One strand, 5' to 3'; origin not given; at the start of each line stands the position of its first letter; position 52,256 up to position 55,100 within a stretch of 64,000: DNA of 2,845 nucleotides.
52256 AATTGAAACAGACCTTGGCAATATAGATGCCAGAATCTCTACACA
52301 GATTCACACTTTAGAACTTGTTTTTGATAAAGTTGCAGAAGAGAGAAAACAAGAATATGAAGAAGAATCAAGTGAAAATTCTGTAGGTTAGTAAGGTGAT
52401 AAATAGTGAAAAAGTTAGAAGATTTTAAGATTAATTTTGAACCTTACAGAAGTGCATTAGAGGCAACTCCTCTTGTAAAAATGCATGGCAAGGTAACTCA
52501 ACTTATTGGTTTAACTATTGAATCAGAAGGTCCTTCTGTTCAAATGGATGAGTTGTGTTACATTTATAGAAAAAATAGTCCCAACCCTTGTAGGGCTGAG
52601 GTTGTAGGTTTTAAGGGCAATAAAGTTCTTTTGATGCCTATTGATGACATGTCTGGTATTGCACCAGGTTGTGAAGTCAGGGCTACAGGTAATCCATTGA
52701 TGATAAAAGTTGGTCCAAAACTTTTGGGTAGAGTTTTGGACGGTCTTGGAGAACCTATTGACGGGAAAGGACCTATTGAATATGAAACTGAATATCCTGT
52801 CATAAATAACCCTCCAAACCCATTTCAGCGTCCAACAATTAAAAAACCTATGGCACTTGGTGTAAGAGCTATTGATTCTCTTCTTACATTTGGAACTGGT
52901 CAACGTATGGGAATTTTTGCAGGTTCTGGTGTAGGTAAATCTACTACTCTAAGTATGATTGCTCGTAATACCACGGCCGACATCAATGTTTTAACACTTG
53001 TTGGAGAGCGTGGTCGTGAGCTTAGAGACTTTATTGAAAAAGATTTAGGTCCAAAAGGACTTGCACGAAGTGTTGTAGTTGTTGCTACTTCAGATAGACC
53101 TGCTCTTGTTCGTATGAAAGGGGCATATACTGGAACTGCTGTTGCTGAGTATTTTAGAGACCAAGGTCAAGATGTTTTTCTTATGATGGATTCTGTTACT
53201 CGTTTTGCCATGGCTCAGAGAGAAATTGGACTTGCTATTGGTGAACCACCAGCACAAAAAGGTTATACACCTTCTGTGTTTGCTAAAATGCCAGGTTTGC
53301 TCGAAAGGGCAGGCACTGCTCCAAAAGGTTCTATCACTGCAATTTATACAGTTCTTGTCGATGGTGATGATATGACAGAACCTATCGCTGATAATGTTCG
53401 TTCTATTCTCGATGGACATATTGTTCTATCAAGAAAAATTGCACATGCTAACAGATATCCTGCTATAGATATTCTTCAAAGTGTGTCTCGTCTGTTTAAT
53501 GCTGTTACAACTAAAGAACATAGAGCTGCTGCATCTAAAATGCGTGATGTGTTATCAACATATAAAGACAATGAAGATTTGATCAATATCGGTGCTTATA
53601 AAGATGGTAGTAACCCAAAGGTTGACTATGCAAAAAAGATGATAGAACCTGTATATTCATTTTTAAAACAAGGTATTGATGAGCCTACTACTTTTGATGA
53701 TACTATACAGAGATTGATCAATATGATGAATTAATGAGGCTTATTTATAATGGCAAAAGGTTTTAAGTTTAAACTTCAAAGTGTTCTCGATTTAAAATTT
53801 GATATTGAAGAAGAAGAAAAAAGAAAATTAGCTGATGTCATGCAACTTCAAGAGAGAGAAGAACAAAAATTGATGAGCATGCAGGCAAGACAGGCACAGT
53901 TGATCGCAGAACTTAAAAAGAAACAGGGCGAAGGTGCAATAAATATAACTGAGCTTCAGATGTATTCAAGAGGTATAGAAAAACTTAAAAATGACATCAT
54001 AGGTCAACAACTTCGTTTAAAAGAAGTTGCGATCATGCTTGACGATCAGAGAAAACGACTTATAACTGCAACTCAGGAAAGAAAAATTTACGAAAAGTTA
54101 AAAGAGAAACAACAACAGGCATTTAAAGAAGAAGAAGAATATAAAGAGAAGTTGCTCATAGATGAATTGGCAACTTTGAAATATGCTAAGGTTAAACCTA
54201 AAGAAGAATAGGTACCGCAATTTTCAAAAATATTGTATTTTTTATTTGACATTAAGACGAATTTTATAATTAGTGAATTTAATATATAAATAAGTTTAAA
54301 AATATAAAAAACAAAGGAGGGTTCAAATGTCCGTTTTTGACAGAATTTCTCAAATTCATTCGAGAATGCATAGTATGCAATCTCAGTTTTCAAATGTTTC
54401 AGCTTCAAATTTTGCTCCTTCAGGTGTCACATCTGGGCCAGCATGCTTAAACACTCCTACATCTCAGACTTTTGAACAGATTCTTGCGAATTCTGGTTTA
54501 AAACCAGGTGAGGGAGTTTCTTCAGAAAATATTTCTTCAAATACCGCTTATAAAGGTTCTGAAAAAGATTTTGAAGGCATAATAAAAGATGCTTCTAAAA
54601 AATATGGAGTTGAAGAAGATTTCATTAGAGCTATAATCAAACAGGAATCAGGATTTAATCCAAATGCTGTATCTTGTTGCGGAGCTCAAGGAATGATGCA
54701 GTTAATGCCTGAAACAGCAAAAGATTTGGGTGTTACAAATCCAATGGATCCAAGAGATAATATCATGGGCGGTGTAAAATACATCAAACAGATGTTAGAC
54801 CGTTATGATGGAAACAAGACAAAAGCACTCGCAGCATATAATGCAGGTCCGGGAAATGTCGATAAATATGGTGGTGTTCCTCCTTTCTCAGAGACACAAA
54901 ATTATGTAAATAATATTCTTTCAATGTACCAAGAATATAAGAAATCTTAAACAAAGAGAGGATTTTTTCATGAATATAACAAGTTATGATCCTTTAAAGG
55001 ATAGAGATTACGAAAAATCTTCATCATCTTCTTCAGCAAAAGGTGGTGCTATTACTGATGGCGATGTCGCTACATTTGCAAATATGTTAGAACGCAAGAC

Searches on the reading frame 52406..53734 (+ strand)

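Call 7: search_protein_families(library=ncbifam, proteins=[window:52406-53734:+])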
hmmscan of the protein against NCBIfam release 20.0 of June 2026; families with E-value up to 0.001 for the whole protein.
window:52406-53734:+ (442 aa): 35 families (the best 25 are shown)
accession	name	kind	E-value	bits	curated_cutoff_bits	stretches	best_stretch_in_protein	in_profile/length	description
TIGR03497.1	FliI_clade2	equivalog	1.4e-197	656.6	629.8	1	28-440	1-412/413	flagellar protein export ATPase FliI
TIGR01026.1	fliI_yscN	subfamily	6.1e-188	625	379.5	1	14-440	11-438/440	FliI/YscN family ATPase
TIGR02546.1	III_secr_ATP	equivalog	8.7e-180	597.9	604.75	1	24-441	3-422/423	type III secretion system ATPase SctN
TIGR03496.1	FliI_clade1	equivalog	4.8e-178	592.2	619.1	1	28-438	1-412/414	flagellar protein export ATPase FliI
NF005391.0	PRK06936.1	equivalog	5.3e-178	592.3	657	1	13-440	10-437/439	type III secretion system ATPase SctN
TIGR03498.1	FliI_clade3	equivalog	6.1e-169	562.1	587.45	1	28-440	1-417/418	flagellar protein export ATPase FliI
NF006575.0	PRK09099.1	subfamily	2.5e-162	540.6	706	1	13-441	13-441/443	type III secretion system ATPase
NF005295.0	PRK06820.1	equivalog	3e-153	510.9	690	1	22-440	25-438/440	EscN/YscN/HrcN family type III secretion system ATPase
NF006290.1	PRK08472.1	equivalog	6e-142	473.5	644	1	12-440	4-432/433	flagellar protein export ATPase FliI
NF005535.1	PRK07196.1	equivalog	7.4e-131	437.1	715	1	18-440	11-433/434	flagellar protein export ATPase FliI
NF006012.0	PRK08149.1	equivalog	3.6e-125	418.3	594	1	25-440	8-429/431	type III secretion system ATPase SctN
NF005765.0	PRK07594.1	equivalog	1e-123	413.3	715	1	27-440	22-430/433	EscN/YscN/HrcN family type III secretion system ATPase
NF004578.0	PRK05922.1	equivalog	1.5e-93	314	604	1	27-441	20-431/434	type III secretion system ATPase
NF040574.1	T3SS_ATP_VscN2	exception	8.6e-69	232.4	750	1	63-436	41-412/420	type III secretion system ATPase VscN2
TIGR01039.1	atpD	equivalog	5.3e-64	216.7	462.85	1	27-400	2-384/462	F0F1 ATP synthase subunit beta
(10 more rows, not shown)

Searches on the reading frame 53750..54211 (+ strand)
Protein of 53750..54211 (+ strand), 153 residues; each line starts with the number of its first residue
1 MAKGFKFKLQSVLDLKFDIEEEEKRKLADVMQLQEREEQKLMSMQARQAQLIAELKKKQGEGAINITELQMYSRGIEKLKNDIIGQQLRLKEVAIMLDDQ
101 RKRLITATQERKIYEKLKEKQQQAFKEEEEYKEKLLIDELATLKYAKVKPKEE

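Call 7: search_protein_families(library=ncbifam, proteins=[window:53750-54211:+])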
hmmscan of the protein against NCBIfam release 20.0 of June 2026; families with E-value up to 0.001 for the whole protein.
window:53750-54211:+ (153 aa): 1 family
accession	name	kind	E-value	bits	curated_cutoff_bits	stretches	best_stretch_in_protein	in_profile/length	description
TIGR02473.1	flagell_FliJ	equivalog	8.1e-22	78.1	50.45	1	6-146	1-140/141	flagellar export protein FliJ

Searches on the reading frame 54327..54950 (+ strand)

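Call 7: search_protein_families(library=ncbifam, proteins=[window:54327-54950:+])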
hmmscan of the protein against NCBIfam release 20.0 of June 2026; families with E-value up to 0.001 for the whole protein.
window:54327-54950:+ (207 aa): 8 families
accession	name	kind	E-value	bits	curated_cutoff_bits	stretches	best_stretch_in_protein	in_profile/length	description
NF047373.1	BB0259_flg_lyt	exception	6.8e-30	104.5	234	1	82-199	548-683/705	flagellar assembly lytic transglycosylase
NF008631.0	PRK11619.1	equivalog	9.9e-20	70.4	536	1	87-204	484-624/644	murein transglycosylase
NF008112.0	PRK10859.1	equivalog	1.8e-19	69.5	354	1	90-178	298-390/483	membrane-bound lytic murein transglycosylase MltF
NF008670.0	PRK11671.1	equivalog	6.9e-14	51.8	375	1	81-178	191-306/359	membrane-bound lytic murein transglycosylase MltC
NF008050.0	PRK10783.1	equivalog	5.5e-08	31.6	508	1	107-178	128-205/457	murein transglycosylase D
NF012014.0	PRK15470.1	equivalog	2.9e-07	30.3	233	1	84-131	41-88/203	membrane-bound lytic murein transglycosylase EmtA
NF052397.1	AggPromo_Cterm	subfamily_domain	6.9e-07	29.6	40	1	99-161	4-65/80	aggregation-promoting factor C-terminal-like domain-containing protein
NF011856.0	PRK15328.1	equivalog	3.6e-05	23.3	208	1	86-176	22-121/160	type III secretion system invasion protein IagB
